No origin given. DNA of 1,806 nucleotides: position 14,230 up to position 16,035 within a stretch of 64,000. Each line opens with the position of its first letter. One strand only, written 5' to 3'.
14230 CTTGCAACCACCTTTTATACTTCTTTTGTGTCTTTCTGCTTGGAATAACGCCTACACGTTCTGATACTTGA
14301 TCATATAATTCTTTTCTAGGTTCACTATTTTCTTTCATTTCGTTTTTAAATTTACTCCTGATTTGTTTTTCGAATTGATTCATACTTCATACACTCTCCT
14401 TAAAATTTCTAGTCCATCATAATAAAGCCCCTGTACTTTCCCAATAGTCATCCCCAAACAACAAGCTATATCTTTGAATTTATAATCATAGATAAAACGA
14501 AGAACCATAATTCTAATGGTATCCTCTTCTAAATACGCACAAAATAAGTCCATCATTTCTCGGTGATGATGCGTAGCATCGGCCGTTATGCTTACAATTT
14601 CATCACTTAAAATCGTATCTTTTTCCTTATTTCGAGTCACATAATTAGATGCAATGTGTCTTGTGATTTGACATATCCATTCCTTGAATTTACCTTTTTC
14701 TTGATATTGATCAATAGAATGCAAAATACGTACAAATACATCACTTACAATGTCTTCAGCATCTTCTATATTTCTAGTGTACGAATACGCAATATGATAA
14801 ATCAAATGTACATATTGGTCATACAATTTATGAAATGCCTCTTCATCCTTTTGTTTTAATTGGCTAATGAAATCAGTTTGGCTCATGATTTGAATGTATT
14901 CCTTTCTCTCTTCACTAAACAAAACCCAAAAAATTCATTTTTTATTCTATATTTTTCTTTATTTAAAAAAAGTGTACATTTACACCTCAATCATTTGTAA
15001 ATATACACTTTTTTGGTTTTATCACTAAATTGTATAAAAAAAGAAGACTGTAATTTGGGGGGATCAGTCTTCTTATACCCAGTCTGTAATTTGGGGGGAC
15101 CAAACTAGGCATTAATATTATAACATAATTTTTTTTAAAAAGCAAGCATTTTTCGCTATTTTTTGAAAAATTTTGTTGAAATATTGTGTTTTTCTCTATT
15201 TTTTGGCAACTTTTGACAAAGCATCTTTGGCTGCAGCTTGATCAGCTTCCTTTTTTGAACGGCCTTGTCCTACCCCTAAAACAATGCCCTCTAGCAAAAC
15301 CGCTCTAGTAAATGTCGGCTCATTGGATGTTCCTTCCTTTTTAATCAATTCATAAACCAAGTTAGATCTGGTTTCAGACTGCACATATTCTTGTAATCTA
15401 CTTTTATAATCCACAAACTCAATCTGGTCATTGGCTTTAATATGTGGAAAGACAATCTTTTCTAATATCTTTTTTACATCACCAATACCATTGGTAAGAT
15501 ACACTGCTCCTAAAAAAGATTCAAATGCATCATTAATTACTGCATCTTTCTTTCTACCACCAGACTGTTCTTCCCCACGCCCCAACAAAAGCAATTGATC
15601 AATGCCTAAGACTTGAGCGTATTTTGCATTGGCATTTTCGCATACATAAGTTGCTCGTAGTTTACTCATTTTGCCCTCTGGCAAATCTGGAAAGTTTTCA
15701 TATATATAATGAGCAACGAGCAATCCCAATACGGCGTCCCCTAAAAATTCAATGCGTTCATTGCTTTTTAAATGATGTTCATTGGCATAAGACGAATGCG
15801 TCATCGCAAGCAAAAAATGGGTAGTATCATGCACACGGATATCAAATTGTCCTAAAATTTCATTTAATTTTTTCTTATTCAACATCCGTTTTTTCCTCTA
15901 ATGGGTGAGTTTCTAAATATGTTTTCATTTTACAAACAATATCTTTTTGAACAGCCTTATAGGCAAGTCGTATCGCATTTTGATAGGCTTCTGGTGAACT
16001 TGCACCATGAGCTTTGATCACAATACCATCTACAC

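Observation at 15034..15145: Orphan promoter-to-terminator unit encoding a roughly 77-nt RNA with two C-rich loop motifs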

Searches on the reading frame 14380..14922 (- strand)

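Call 8: search_protein_families(library=pfam, proteins=[window:14380-14922:-])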
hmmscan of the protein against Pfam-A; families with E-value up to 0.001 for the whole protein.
window:14380-14922:- (180 aa): 2 families
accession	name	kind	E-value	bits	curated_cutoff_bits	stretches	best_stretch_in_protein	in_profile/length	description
PF04542.20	Sigma70_r2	-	3.5e-17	62.4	24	1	33-99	1-69/71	Sigma-70 region 2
PF08281.18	Sigma70_r4_2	-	0.00082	19.4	25.7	0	131-169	11-49/54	Sigma-70, region 4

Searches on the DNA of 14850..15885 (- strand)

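Call 5: search_rna_families(source=window, start=14850, end=15250, threshold=evalue, max_evalue=10, show_alignments=3)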
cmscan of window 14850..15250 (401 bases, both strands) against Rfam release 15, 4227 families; matches with E-value up to 10: 8.
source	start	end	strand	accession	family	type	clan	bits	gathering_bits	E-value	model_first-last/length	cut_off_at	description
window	15000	15091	+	RF01436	S_pombe_snR33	Gene; snRNA; snoRNA; HACA-box;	CL00027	22.7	80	0.18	1-145/145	no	small nucleolar RNA snR33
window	15071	15185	-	RF02528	SSRC41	Gene; sRNA;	-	21.3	60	2.5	1-111/111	no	Streptococcus sRNA SSRC41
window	15017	15112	-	RF01444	S_pombe_snR92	Gene; snRNA; snoRNA; HACA-box;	-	19.1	80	0.17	1-144/144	no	small nucleolar RNA snR92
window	14965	15015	+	RF04205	MIR2606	Gene; miRNA;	-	17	139.7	7.8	1-165/165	no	MIR2606 microRNA precursor family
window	14948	15080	-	RF01858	RsaF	Gene; sRNA;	-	15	60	3.7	1-119/119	no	RNA Staph. aureus F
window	15004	15089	+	RF02529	SSRC8_1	Gene; sRNA;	-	13.9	80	7.7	1-150/150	no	Streptococcus sRNA SSRC8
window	14999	15046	+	RF02842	RefA1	Gene; sRNA;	-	11.1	94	7.7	1-222/222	no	Enterococcus sRNA A1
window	15156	15250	+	RF00457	IRES_mnt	Cis-reg; IRES;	-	10.8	100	2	1-100/203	3'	Mnt IRES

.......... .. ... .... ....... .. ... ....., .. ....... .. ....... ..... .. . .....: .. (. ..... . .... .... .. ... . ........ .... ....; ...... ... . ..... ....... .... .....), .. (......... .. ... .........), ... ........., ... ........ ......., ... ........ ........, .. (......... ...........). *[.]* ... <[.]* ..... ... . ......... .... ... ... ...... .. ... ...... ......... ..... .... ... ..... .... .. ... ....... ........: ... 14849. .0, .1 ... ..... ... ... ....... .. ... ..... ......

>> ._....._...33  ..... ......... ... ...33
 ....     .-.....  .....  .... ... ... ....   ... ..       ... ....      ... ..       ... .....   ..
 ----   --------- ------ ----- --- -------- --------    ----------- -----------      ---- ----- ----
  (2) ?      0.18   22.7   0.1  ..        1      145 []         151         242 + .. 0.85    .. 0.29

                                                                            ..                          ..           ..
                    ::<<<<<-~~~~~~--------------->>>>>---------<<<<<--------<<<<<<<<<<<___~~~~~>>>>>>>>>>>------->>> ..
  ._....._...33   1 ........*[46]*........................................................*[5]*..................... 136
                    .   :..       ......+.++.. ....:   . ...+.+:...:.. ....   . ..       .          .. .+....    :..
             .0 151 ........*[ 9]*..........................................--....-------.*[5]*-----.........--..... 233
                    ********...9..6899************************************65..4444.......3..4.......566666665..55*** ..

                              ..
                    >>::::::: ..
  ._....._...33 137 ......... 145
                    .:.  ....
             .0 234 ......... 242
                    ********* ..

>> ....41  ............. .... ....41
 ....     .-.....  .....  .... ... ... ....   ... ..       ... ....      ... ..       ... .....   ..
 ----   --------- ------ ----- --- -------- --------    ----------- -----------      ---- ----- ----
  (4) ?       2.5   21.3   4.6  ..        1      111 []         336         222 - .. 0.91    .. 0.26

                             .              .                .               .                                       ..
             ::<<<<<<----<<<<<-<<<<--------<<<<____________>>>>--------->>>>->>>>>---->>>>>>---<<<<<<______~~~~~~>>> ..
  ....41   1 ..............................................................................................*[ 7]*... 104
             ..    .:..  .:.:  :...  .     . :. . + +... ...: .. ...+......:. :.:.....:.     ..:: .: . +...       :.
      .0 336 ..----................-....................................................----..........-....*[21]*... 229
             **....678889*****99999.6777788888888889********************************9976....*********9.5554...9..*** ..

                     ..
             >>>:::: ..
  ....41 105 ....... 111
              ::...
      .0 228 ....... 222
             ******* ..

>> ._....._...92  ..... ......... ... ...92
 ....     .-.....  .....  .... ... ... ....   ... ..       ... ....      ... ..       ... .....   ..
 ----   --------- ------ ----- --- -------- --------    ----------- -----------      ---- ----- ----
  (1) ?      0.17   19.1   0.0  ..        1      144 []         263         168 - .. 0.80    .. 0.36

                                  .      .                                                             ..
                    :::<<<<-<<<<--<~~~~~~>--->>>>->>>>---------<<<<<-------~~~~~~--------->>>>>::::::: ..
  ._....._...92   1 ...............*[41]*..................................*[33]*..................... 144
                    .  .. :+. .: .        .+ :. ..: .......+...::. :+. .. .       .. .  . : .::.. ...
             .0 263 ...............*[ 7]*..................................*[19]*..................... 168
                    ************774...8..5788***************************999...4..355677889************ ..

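Call 59: search_rna_families(sources=[L137, L140, L143, L146, L159, L161, L163, L017, L070, L002, L003, L039, L008], threshold=gathering)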
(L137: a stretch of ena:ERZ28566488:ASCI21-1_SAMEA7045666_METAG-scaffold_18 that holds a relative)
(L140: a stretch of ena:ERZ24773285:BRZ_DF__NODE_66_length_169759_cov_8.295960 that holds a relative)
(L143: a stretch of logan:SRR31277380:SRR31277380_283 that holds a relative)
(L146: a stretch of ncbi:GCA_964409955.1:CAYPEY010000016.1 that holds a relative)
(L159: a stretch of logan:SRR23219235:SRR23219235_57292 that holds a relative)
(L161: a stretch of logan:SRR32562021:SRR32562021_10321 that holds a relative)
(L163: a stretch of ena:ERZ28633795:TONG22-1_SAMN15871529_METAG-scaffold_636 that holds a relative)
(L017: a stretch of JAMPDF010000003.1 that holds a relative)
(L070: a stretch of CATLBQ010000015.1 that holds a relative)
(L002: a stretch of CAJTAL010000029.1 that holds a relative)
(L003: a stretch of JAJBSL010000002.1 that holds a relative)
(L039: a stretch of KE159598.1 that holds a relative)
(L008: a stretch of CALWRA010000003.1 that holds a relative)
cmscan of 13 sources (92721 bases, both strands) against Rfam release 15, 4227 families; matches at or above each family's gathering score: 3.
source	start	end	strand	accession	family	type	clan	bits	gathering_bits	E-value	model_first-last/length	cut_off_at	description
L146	4076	4307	+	RF00230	T-box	Cis-reg; leader;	-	127.6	93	8.7e-28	1-219/219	no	T-box leader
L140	5122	5355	+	RF00230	T-box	Cis-reg; leader;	-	120.6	93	5.3e-26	1-219/219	no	T-box leader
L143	3904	4138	+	RF00230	T-box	Cis-reg; leader;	-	120.3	93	6.6e-26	1-219/219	no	T-box leader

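Call 60: search_rna_families(source=L143, start=3700, end=3840, threshold=evalue, max_evalue=10)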
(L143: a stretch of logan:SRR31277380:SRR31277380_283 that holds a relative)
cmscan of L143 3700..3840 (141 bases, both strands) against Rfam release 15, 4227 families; matches with E-value up to 10: 6.
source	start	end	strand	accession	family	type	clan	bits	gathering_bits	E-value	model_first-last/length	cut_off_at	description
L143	3703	3829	-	RF02747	FtrA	Gene; sRNA;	-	18.6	134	1.1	1-111/111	no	Francisella sRNA A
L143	3720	3794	+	RF01694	Bacteroides-1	Gene; sRNA;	-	14.3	43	3.6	1-82/82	no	Bacteroides-1 RNA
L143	3700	3768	+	RF00459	MPMV_package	Cis-reg;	-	10.2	54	2.8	206-279/279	5'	Mason-Pfizer monkey virus packaging signal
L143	3700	3732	-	RF00457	IRES_mnt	Cis-reg; IRES;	-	9.7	100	1.5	1-33/203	3'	Mnt IRES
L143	3786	3840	-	RF02634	EF3314_EF3315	Gene; sRNA;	-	8.8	100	7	70-141/141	5'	Enterococcus sRNA EF3314_EF3315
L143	3700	3824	+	RF01052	Arthropod_7SK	Gene;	CL00013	6.7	44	3.3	216-351/351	5'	Arthropod 7SK RNA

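Call 61: search_rna_families(source=L146, start=3710, end=3860, threshold=evalue, max_evalue=10)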
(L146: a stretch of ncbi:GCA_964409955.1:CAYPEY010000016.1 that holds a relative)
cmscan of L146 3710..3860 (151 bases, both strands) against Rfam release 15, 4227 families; matches with E-value up to 10: 10.
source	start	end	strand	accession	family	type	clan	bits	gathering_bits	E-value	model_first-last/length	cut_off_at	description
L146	3745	3843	+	RF00616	LhrC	Gene; sRNA;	CL00114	25.9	110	0.029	1-111/111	no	Listeria LhrC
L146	3825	3858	-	RF01592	plasmodium_snoR17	Gene; snRNA; snoRNA; CD-box;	-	18.5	51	7.3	1-80/80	no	small nucleolar RNA snoR17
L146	3801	3843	+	RF01906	HOTAIR_3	Gene; lncRNA;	-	18.2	80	0.03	1-98/98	no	HOTAIR conserved region 3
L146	3734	3841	-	RF02420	Bp1_162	Gene; sRNA;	-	15.2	50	2.7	1-100/100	no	Burkholderia sRNA Bp1_Cand612_SIPHT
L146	3748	3850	-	RF02390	sau-41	Gene; sRNA;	-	14.6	80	3.8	1-156/156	no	Staphylococcus sRNA sau-41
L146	3763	3830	-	RF02934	caiA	Gene; sRNA;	-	14.5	55.5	4.1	1-78/78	no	caiA RNA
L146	3804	3838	+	RF03383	mir-1976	Gene; miRNA;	-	13.4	71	3.7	1-52/52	no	mir-1976 microRNA precursor family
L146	3710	3852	+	RF03533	SQ1002_RNA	Gene; sRNA;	-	11.7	128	1.8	100-237/237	5'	Clostridioides difficile sRNA SQ1002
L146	3716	3852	-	RF02546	LSU_trypano_mito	Gene; rRNA;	CL00112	11.4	60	1.5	212-561/561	no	Trypanosomatid mitochondrial large subunit ribosomal RNA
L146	3721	3772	+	RF00023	tmRNA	Gene;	CL00001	4.2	47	4.8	83-140/374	no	transfer-messenger RNA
